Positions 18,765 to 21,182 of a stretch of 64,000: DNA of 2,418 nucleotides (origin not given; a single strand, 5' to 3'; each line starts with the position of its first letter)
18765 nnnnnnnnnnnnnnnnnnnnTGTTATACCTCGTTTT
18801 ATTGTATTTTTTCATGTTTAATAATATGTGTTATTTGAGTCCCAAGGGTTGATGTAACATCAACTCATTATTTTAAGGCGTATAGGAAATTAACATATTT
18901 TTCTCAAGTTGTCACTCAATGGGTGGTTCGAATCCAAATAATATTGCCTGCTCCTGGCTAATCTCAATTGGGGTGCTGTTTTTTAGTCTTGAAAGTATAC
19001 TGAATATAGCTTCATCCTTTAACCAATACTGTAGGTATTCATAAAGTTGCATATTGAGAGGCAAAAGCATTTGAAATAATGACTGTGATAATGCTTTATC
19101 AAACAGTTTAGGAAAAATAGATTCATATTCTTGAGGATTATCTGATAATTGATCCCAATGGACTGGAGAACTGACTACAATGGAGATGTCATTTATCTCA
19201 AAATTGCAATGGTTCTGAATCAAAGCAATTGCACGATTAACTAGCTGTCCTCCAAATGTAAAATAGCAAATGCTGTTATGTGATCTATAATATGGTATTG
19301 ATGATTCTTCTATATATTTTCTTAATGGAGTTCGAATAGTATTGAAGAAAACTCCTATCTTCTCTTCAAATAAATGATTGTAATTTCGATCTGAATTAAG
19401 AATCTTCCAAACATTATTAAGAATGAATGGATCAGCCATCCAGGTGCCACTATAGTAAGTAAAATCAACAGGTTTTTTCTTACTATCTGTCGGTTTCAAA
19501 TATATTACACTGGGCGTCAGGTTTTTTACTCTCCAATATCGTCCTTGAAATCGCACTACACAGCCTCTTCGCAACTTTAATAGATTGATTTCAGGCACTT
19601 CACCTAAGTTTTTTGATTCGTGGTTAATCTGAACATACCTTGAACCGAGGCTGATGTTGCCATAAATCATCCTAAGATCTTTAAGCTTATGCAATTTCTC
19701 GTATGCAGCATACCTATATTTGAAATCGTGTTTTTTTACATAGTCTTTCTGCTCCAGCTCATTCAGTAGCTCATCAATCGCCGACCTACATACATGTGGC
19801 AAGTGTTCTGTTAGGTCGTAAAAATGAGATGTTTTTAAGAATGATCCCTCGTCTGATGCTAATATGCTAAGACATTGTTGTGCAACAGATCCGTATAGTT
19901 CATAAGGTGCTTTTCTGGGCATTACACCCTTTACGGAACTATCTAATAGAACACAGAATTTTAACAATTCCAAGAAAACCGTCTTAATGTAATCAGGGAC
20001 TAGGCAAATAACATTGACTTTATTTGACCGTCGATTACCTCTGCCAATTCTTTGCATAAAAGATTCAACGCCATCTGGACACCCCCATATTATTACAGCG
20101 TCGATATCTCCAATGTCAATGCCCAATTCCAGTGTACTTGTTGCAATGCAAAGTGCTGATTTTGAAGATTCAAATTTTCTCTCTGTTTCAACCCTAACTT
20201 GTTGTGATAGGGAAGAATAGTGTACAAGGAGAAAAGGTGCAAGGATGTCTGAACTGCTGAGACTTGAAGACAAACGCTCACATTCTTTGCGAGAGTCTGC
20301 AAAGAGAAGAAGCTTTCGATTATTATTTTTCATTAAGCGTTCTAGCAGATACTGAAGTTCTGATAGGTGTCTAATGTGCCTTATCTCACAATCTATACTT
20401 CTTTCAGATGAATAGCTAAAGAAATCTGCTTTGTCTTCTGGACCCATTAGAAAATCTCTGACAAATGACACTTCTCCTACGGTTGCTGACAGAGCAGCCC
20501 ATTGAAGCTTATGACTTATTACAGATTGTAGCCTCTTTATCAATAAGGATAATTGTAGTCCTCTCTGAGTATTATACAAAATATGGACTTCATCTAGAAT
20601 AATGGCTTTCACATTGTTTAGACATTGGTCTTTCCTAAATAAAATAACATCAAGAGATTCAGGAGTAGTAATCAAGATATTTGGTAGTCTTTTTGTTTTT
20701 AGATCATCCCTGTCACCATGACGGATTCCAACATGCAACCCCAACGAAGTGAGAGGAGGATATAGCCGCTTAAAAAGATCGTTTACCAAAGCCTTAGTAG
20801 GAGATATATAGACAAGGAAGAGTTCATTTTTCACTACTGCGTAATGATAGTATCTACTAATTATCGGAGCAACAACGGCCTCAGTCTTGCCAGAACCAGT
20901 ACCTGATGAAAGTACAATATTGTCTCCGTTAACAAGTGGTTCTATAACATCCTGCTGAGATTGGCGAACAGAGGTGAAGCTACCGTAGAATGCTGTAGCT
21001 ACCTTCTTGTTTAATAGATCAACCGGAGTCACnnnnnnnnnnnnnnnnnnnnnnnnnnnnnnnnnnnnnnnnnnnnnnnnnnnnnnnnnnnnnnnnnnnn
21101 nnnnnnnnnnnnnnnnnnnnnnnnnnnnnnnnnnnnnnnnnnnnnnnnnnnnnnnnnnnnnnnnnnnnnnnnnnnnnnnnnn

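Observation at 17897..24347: Stand-alone operon of a coiled-coil protein, two BrxD/DUF2791-like ATPases, an Lhr/BrxHI-like helicase and a nuclease-fold protein: candidate undescribed defence system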

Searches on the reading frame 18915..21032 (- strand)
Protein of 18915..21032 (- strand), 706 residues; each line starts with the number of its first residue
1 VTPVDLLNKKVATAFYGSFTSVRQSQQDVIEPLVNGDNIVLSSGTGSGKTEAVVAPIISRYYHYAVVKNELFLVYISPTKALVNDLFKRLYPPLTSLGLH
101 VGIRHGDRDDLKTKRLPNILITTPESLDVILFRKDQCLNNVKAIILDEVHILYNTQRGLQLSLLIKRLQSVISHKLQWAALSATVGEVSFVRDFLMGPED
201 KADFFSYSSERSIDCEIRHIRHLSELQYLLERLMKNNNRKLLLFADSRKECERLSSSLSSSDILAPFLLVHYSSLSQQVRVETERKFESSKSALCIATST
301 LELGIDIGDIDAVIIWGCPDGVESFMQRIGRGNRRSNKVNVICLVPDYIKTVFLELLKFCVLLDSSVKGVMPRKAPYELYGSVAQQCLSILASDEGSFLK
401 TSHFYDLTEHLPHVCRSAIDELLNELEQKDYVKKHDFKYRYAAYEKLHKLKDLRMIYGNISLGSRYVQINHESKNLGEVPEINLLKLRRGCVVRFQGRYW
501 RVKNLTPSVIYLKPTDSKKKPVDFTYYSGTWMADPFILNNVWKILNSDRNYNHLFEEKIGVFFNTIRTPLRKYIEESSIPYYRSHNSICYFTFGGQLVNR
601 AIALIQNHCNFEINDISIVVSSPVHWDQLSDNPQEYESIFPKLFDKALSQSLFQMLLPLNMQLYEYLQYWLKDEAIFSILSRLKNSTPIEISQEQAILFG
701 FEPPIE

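Call 3: search_protein_families(library=pfam, proteins=[window:18915-21032:-], max_evalue=1)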
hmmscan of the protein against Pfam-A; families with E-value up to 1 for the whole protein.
window:18915-21032:- (706 aa): 7 families
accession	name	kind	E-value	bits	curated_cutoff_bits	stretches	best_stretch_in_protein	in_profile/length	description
PF00270.35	DEAD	-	3.5e-29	102.1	26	1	24-186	2-161/167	DEAD/DEAH box helicase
PF00271.37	Helicase_C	-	3.1e-18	66.5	23.5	1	227-334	4-108/110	Helicase conserved C-terminal domain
PF04851.21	ResIII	-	8.5e-08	32.7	22.5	1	22-184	4-161/164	Type III restriction enzyme, res subunit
PF22590.2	Cas3-like_C_2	-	3e-05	24.7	27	1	269-336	41-105/106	CRISPR-associated nuclease/helicase Cas3, C-terminal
PF19306.5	WH_Lhr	-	0.0087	15.9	27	1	455-520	101-166/168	Large helicase-related protein, winged helix domain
PF13307.12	Helicase_C_2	-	0.021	15.3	25.3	1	231-319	2-94/170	Helicase C-terminal domain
PF13245.12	AAA_19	-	0.13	12.9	25.1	1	26-90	1-61/134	AAA domain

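Call 4: search_protein_families(library=padloc, proteins=[window:18915-21032:-], max_evalue=1)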
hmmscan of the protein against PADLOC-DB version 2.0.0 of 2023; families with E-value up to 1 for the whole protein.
window:18915-21032:- (706 aa): 88 families (the best 25 are shown)
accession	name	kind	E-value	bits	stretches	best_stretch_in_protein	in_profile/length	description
PDLC02503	BrxHI|BrxHII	-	1.1e-86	289.7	1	18-673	21-680/698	BrxHI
PDLC03960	SngC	-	3.9e-75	252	1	18-664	21-690/720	-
PDLC02501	BrxHI|BrxHII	-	9.9e-43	144.3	1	18-350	20-357/925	BrxHI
PDLC02897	DpdJ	-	5.7e-32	108.5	1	9-369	87-481/1570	DpdJ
PDLC00036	DruE3|DruE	-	8.3e-20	67.5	2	37-188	109-288/2023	SNF2 family N-terminal domain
PDLC01761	Cas3b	-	1.2e-18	65.2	2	144-345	357-545/705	-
PDLC00194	HamB1|HamB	-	1.8e-18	63.9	2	41-200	250-408/995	DEAD-box helicase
PDLC00013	DruE1|DruE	-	1.7e-16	57.4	3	25-90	95-167/1776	SNF2 family N-terminal domain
PDLC00192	HamB1|HamB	-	4.5e-16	55.7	2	21-175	268-423/1104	DEAD-box helicase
PDLC00186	HamB1|HamB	-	4.7e-16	56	2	17-169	142-292/864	DEAD-box helicase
PDLC00051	DruE4|DruE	-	2e-14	50.2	3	289-341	1122-1174/1829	SNF2 family N-terminal domain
PDLC02864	DpdF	-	3.2e-14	50.6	1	11-334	13-327/610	DpdF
PDLC00188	HamB1|HamB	-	1.4e-13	47.8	1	34-201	256-425/1037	DEAD-box helicase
PDLC02861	DpdF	-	2.4e-13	47.2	1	9-340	17-338/611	DpdF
PDLC03928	PsyrT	-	5.7e-13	46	2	230-353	233-356/689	-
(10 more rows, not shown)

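Call 5: search_protein_families(library=ncbifam, proteins=[window:18915-21032:-], max_evalue=1)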
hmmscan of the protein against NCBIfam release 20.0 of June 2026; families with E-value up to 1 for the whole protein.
window:18915-21032:- (706 aa): 41 families (the best 25 are shown)
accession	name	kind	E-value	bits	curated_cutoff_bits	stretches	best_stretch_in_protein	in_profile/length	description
TIGR04121.1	DEXH_lig_assoc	equivalog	1.7e-64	217.9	850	1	22-605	14-624/804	ligase-associated DNA damage response DEXH box helicase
NF010338.0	PRK13767.1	equivalog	2e-55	188.5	849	1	5-521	17-577/877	ATP-dependent helicase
NF007284.0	PRK09751.1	equivalog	4e-30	103.9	1496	2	19-197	27-229/1538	ATP-dependent helicase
TIGR03817.1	DECH_helic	hypoth_equivalog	5e-23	81.3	874.1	2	230-505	264-525/742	helicase/secretion neighborhood putative DEAH-box helicase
NF002251.0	PRK01172.1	equivalog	2.5e-21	75.6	891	1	14-259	15-257/674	ATP-dependent DNA helicase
NF008394.0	PRK11192.1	equivalog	1.4e-18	66.9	507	1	19-346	23-352/441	ATP-dependent RNA helicase SrmB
NF053631.1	RNA_helic_CshA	equivalog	3.4e-18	65.7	646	1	18-345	18-341/434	degradosome RNA helicase CshA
NF002654.0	PRK02362.1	equivalog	1.3e-17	63.4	887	1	29-195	31-191/739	ATP-dependent DNA helicase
NF001308.0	PRK00254.1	equivalog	3.1e-17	62.1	1216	1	33-195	36-189/720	ATP-dependent DNA helicase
NF040935.1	helicase_Hel308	equivalog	1.3e-16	59.9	1200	1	26-195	31-191/704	ATP-dependent DNA helicase Hel308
TIGR01389.1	recQ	equivalog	8.8e-16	57.4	640.2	1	16-343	9-326/591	DNA helicase RecQ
NF008744.0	PRK11776.1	equivalog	3.9e-15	55.4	524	1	19-345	24-346/460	ATP-dependent RNA helicase DbpA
NF053711.1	RNA_heli_RhlE1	exception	6.3e-15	54.9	750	1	18-345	23-348/434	RNA helicase RhlE1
NF002340.1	PRK01297.1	equivalog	1.4e-14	53.7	564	1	19-341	21-349/372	ATP-dependent RNA helicase RhlB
NF053636.1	DDHlcsCsdAPsy1082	equivalog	1.5e-13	50.1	890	1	25-337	29-339/512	DEAD/DEAH box helicase CsdA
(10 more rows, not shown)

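Call 8: search_protein_families(library=phrogs, proteins=[window:18915-21032:-], max_evalue=0.1)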
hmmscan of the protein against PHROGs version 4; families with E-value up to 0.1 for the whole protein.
window:18915-21032:- (706 aa): 4 families
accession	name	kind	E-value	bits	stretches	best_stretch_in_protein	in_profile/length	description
phrog_6819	-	DNA, RNA and nucleotide metabolism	2.6e-26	93.2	1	22-308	21-303/645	Holliday junction branch migration helicase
phrog_16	-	DNA, RNA and nucleotide metabolism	5e-22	78.9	1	22-352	273-602/986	DNA helicase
phrog_9690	-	DNA, RNA and nucleotide metabolism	3.5e-06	27.3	1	239-340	160-261/306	DNA helicase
phrog_62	-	DNA, RNA and nucleotide metabolism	1.2e-05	23.9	1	215-342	983-1104/1881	DNA helicase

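Call 46: search_dna_similar(query=window:18915-21032:-, collection=plasmids, mode=protein, max_rows=25, max_evalue=1e-20)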
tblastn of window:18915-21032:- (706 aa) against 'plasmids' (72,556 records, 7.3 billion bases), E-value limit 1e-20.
Records with a match: 38; places in all: 38; records where one place covers at least 80% of the query: 5.
Best place of each record, by identity: <60% 38.
By first word of the organism name: Klebsiella 13; Burkholderia 4; Sulfitobacter 3; Mesorhizobium 3; Aeromonas 2; Aulosira 1; Desulfomonile 1; Polaromonas 1; Persicobacter 1; Paenibacillus 1; and 8 more.
By predicted mobility (MOB-suite, as given by PLSDB): non-mobilizable 27; conjugative 6; mobilizable 5.
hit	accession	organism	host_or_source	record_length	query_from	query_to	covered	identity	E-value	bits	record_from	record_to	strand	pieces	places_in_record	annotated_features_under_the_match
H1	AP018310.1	Aulosira laxa NIES-50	-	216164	1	692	98%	50.5%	0e+0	672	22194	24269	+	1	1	DEAD/DEAH box RNA helicase | hypothetical protein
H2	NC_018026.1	Desulfomonile tiedjei DSM 6799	sewage sludge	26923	1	694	98%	39.9%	9e-148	483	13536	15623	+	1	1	DEAD/DEAH box helicase | BREX system ATP-binding domain-containing protein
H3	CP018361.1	Klebsiella oxytoca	Homo sapiens,Perirectal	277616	5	673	95%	25.6%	5e-27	125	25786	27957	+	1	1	DEAD/DEAH box helicase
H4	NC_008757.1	Polaromonas naphthalenivorans CJ2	-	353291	18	630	87%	25.8%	5e-31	138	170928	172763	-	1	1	DEAD/DEAH box helicase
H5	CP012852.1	Persicobacter sp. JZB09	cell culture,soil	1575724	19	605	83%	25.2%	2e-29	133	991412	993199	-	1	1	none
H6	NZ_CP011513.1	Paenibacillus peoriae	cell culture,soil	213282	37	554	73%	27.5%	1e-24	118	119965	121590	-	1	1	DEAD/DEAH box helicase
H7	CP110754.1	Klebsiella pneumoniae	Homo sapiens,blood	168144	5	533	75%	26.5%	5e-25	119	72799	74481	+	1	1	DEAD/DEAH box helicase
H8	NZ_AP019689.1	Klebsiella quasipneumoniae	-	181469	5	533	75%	26.5%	5e-25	119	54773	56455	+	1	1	DEAD/DEAH box helicase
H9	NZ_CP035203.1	Klebsiella pneumoniae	Homo sapiens,stool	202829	5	533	75%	26.5%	5e-25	119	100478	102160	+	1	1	DEAD/DEAH box helicase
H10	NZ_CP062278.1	Klebsiella pneumoniae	swine,single cell,oropharyngeal sample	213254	5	533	75%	26.5%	5e-25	119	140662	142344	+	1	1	DEAD/DEAH box helicase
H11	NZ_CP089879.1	Klebsiella pneumoniae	Milk,pure culture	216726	5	533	75%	26.5%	5e-25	119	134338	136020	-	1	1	DEAD/DEAH box helicase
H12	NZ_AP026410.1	Klebsiella quasipneumoniae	-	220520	5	533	75%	26.5%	5e-25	119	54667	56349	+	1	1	DEAD/DEAH box helicase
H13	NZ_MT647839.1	Klebsiella quasipneumoniae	-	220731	5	533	75%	26.5%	5e-25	119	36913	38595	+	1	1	DEAD/DEAH box helicase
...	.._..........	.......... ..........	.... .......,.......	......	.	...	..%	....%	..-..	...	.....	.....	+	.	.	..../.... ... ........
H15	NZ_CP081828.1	Klebsiella quasipneumoniae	Homo sapiens,metagenomic assembly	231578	5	533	75%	26.5%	5e-25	119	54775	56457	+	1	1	DEAD/DEAH box helicase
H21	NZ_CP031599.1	Roseovarius indicus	pure culture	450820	34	548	73%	26.1%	4e-26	122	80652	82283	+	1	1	DEAD/DEAH box helicase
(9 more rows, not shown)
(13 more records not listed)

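Call 47: get_annotated_region(hit=H1, flank=9000)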
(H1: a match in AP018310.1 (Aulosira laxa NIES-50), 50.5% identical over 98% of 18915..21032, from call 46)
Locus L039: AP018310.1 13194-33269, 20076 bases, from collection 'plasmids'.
description: Aulosira laxa NIES-50 plasmid plasmid3 DNA, complete genome
organism: Aulosira laxa NIES-50 (NCBI taxid 1541988)
taxonomy: Bacteria; Cyanobacteriota; Cyanophyceae; Nostocales; Fortieaceae; Aulosira; Aulosira laxa; Aulosira laxa NIES-50
host: -; source: -; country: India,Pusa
typing (MOB-suite, as given by PLSDB): conjugative; replicon rep_cluster_1671; relaxase MOBP; mating-pair formation MPF_T
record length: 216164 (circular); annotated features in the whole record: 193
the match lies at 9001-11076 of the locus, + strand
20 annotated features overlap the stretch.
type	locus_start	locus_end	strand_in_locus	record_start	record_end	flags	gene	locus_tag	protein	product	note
CDS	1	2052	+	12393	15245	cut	-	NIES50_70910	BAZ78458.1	alkaline phosphatase domain-containing protein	-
CDS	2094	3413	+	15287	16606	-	-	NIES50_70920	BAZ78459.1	putative ATP/GTP binding protein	-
CDS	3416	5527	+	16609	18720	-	-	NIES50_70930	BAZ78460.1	DEAD/DEAH box helicase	-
CDS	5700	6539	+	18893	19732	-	-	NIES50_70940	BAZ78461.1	hypothetical protein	-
CDS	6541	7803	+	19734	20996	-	-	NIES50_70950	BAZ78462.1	hypothetical protein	-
CDS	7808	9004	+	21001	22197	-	-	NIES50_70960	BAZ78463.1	hypothetical protein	-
CDS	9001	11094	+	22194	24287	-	-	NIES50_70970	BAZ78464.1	DEAD/DEAH box RNA helicase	-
CDS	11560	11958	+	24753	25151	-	-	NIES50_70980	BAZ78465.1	hypothetical protein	-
CDS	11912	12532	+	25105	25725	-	-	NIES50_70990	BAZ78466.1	hypothetical protein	-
CDS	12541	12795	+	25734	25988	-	-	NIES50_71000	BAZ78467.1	hypothetical protein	-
CDS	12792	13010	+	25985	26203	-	-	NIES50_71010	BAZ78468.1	hypothetical protein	-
CDS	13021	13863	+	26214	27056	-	-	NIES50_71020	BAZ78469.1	hypothetical protein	-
CDS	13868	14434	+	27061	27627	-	-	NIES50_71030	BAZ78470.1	hypothetical protein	-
CDS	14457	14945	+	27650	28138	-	-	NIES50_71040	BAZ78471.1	hypothetical protein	-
CDS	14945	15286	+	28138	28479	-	-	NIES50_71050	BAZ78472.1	hypothetical protein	-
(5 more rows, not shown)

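Call 48: get_annotated_region(hit=H2, flank=9000)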
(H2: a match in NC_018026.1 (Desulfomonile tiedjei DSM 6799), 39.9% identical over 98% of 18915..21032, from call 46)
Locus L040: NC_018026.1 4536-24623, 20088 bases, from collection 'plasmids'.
description: Desulfomonile tiedjei DSM 6799 plasmid pDESTI.01, complete sequence
organism: Desulfomonile tiedjei DSM 6799 (NCBI taxid 706587)
taxonomy: Bacteria; Thermodesulfobacteriota; Desulfomonilia; Desulfomonilales; Desulfomonilaceae; Desulfomonile; Desulfomonile tiedjei; Desulfomonile tiedjei DSM 6799
host: -; source: sewage sludge; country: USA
typing (MOB-suite, as given by PLSDB): non-mobilizable
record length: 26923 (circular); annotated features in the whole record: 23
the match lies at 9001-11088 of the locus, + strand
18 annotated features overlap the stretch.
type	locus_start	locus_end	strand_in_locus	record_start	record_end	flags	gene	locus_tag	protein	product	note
CDS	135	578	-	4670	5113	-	rnhA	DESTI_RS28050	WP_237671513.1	ribonuclease HI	-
CDS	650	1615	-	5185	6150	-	-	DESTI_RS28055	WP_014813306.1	nucleotidyl transferase AbiEii/AbiGii toxin family protein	-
CDS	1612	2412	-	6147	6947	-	-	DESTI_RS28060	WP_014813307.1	type IV toxin-antitoxin system AbiEi family antitoxin domain-containing protein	-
CDS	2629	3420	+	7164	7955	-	-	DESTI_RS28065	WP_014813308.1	ParA family protein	-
CDS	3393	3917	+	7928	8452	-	-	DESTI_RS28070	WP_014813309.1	hypothetical protein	-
CDS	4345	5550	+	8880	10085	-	-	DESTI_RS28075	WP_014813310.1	helix-turn-helix domain-containing protein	-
CDS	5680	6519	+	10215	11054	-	-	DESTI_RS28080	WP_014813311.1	hypothetical protein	-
CDS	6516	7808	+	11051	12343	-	-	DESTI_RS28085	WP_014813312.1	BREX system ATP-binding domain-containing protein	-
CDS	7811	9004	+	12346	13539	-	-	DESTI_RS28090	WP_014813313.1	BREX system ATP-binding domain-containing protein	-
CDS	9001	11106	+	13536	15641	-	-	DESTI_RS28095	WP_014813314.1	DEAD/DEAH box helicase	-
CDS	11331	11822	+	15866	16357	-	-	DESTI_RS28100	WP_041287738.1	DUF3124 domain-containing protein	-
CDS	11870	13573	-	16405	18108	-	-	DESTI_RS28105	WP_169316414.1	cation:proton antiporter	GO:0006812 - monoatomic cation transport [Evidence IEA]; GO:1902600 - proton transmembrane transport [Evidence IEA]; ...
CDS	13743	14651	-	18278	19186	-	secF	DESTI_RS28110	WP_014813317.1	protein translocase subunit SecF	GO:0043952 - protein transport by the Sec complex [Evidence IEA]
CDS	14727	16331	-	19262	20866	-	secD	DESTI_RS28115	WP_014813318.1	protein translocase subunit SecD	GO:0043952 - protein transport by the Sec complex [Evidence IEA]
CDS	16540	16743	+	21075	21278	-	-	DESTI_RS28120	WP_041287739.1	hypothetical protein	-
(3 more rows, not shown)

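Call 49: get_annotated_region(hit=H7, flank=6000)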
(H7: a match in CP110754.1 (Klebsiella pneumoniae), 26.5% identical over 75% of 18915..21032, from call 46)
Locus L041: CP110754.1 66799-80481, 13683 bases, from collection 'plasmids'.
description: Klebsiella pneumoniae strain INF156 plasmid pINF156.1, complete sequence
organism: Klebsiella pneumoniae (NCBI taxid 573)
taxonomy: Bacteria; Pseudomonadota; Gammaproteobacteria; Enterobacterales; Enterobacteriaceae; Klebsiella; Klebsiella pneumoniae
host: -; source: Homo sapiens,blood; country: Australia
typing (MOB-suite, as given by PLSDB): non-mobilizable; replicon IncFIB
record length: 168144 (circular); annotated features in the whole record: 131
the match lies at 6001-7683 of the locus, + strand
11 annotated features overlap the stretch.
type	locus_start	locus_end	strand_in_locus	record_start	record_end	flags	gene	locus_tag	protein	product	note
CDS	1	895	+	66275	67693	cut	-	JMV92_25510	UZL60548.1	UvrD-helicase domain-containing protein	-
CDS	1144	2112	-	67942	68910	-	-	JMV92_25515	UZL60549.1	IS5-like element IS903B family transposase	-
CDS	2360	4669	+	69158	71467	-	-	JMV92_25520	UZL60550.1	TerB N-terminal domain-containing protein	-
CDS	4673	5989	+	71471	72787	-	-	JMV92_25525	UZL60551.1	ATP-binding protein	-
CDS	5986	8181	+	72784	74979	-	-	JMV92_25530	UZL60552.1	DEAD/DEAH box helicase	-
CDS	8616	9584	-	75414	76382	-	-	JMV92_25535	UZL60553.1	IS5 family transposase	-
CDS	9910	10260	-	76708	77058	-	-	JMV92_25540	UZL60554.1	DUF305 domain-containing protein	-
CDS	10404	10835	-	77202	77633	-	silE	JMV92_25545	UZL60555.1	silver-binding protein SilE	-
predicted_resistance_gene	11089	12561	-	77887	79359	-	silS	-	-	copper/silver sensor histidine kinase SilS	predicted by amrfinderplus; class COPPER/SILVER; identity 99.39%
predicted_resistance_gene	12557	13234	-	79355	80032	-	silR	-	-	copper/silver response regulator transcription factor SilR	predicted by amrfinderplus; class COPPER/SILVER; identity 100.0%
predicted_resistance_gene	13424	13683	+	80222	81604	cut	silC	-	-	Cu(+)/Ag(+) efflux RND transporter outer membrane channel SilC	predicted by amrfinderplus; class COPPER/SILVER; identity 100.0%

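Call 53: get_annotated_region(hit=H4, flank=8000)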
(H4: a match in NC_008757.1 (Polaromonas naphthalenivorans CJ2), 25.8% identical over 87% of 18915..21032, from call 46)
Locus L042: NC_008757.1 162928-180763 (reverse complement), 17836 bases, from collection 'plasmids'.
description: Polaromonas naphthalenivorans CJ2 plasmid pPNAP01, complete sequence
organism: Polaromonas naphthalenivorans CJ2 (NCBI taxid 365044)
taxonomy: Bacteria; Pseudomonadota; Betaproteobacteria; Burkholderiales; Comamonadaceae; Polaromonas; Polaromonas naphthalenivorans; Polaromonas naphthalenivorans CJ2
host: -; source: -; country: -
typing (MOB-suite, as given by PLSDB): conjugative; replicon IncP; relaxase MOBH; mating-pair formation MPF_T
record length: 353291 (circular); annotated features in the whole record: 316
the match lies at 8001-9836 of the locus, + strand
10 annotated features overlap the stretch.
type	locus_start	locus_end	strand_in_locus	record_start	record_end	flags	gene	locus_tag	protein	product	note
CDS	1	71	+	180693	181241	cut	-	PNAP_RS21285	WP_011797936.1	hypothetical protein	-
CDS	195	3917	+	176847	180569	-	-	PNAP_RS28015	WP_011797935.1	hypothetical protein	-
CDS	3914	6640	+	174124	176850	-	pglZ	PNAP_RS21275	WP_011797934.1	BREX-2 system phosphatase PglZ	-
CDS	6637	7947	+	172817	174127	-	brxD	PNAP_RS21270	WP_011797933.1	BREX system ATP-binding protein BrxD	-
CDS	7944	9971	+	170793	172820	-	-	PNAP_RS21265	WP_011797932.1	DEAD/DEAH box helicase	-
CDS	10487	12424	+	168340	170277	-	-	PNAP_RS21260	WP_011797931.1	AAA family ATPase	-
CDS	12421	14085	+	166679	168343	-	-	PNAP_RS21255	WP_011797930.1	ATP-dependent helicase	-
CDS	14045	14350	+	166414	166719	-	-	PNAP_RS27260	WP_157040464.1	hypothetical protein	-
CDS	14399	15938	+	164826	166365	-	-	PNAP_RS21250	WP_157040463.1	IS3 family transposase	-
CDS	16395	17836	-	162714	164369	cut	-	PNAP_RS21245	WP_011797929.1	hypothetical protein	-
